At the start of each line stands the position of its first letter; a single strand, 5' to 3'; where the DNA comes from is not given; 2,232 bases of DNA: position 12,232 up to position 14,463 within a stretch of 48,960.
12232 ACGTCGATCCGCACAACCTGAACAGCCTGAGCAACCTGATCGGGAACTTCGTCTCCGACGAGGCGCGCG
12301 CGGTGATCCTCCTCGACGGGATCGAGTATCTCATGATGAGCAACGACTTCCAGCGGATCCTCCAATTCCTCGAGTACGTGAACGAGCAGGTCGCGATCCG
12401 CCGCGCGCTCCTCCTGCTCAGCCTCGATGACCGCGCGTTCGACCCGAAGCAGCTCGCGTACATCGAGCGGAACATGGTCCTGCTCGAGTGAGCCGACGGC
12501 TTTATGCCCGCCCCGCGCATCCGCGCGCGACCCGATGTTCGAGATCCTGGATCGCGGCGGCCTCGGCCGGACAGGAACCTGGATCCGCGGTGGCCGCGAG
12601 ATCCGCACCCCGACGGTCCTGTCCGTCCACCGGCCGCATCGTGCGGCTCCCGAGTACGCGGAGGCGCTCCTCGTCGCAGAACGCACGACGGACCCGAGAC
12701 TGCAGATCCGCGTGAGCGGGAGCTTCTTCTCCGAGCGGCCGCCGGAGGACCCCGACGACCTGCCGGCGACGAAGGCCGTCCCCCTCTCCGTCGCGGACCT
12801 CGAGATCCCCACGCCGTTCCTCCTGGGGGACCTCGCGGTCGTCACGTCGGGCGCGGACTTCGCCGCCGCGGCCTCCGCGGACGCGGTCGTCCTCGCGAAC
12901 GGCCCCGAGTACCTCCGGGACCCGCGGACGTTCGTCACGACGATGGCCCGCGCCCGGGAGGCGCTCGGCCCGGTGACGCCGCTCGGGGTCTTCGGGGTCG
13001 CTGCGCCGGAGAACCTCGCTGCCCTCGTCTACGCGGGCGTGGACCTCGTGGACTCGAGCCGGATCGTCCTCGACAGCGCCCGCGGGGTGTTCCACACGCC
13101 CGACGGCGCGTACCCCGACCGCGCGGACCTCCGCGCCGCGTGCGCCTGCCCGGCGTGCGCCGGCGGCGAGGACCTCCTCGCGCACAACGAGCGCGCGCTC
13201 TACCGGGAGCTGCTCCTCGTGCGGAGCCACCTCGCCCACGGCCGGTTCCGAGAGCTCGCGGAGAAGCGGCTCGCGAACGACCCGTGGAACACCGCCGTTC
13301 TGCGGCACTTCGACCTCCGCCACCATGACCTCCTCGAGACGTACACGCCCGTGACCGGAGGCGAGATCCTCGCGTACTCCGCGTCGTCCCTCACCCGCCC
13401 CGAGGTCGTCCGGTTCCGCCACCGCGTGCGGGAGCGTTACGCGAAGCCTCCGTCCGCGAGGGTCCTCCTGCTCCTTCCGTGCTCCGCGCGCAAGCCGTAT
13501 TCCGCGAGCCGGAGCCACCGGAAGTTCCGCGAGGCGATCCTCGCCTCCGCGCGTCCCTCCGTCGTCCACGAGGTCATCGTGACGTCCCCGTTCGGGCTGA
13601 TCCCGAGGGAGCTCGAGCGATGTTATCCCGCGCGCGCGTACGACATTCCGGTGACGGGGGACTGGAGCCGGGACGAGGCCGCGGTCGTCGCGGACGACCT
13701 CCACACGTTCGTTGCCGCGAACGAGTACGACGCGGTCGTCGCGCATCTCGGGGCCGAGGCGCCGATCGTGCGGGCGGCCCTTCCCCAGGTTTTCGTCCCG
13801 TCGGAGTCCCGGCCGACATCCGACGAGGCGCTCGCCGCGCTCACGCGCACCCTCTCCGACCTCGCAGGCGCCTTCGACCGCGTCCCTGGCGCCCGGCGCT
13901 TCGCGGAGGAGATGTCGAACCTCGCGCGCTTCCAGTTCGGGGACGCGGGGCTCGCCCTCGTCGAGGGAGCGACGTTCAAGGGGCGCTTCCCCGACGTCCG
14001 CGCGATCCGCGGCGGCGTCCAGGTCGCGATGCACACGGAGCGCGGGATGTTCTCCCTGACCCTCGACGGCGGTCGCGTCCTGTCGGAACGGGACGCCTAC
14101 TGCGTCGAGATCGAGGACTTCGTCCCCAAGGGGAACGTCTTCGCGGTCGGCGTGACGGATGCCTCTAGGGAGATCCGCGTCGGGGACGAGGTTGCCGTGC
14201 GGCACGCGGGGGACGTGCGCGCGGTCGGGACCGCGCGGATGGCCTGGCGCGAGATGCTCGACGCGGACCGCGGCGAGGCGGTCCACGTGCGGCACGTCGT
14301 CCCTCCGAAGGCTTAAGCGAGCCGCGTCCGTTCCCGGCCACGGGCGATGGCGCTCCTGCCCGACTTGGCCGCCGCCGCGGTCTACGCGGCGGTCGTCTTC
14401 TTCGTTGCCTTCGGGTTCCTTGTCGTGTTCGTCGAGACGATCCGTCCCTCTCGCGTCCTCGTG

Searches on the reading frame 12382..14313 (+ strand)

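Call 60: search_protein_families(library=ncbifam, proteins=[window:12382-14313:+], max_evalue=0.00001)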
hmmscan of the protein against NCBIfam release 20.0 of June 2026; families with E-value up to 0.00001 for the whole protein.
window:12382-14313:+ (644 aa): 5 families
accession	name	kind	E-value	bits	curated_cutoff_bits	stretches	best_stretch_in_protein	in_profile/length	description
NF040592.1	tRNA_mod_ArcS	equivalog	1.6e-139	466.2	440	1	54-639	1-575/575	archaeosine synthase subunit alpha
NF053620.1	ArchsnAlpArcSThp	equivalog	9.5e-89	298.1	600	1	163-637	61-515/515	archaeosine synthase subunit alpha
TIGR00432.2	arcsn_tRNA_tgt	equivalog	2.5e-20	72.4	350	1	183-420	203-437/441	tRNA guanosine(15) transglycosylase TgtA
NF010367.0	PRK13795.1-2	equivalog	8.1e-09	34.5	456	1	550-640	104-200/584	hypothetical protein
NF010368.0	PRK13795.1-3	equivalog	1.6e-07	30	588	1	579-638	140-201/635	hypothetical protein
